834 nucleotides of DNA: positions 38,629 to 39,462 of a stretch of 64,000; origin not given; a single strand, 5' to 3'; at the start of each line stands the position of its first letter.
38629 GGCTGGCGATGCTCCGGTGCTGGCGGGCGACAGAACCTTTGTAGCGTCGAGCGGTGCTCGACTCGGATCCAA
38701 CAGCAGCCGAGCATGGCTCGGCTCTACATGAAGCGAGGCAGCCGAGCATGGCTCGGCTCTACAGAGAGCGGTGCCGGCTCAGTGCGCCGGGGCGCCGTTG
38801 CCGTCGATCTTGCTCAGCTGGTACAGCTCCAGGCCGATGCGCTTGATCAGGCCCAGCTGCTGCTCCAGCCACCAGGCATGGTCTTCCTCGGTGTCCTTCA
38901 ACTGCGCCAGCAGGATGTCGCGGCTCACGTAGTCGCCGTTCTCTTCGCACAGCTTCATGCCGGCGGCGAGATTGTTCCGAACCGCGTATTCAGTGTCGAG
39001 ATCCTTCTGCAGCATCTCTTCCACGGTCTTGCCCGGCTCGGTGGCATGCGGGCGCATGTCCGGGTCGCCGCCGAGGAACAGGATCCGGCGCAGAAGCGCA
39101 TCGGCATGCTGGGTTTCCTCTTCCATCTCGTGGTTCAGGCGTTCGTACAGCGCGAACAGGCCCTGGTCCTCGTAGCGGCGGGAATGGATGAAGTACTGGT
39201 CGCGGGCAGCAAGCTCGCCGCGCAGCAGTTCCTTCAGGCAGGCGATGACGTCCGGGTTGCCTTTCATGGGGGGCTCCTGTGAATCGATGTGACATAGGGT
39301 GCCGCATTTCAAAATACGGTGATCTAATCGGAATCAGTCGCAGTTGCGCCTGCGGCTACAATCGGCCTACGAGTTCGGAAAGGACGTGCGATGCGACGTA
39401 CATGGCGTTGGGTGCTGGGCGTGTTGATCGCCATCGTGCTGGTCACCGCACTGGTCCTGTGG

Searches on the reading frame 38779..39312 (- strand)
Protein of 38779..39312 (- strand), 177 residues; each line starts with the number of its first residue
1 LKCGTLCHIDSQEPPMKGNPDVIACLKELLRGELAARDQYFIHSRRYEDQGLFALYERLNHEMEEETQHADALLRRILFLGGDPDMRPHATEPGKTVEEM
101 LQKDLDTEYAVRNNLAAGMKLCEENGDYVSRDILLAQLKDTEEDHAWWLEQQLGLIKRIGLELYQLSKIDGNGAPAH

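Call 25: search_protein_families(library=pfam, proteins=[window:38779-39312:-], max_evalue=0.00001)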
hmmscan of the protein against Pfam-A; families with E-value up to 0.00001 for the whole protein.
window:38779-39312:- (177 aa): 1 family
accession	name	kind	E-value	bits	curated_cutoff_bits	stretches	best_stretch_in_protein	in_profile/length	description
PF00210.30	Ferritin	-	3.7e-34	118.1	24.5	1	24-159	2-142/142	Ferritin-like domain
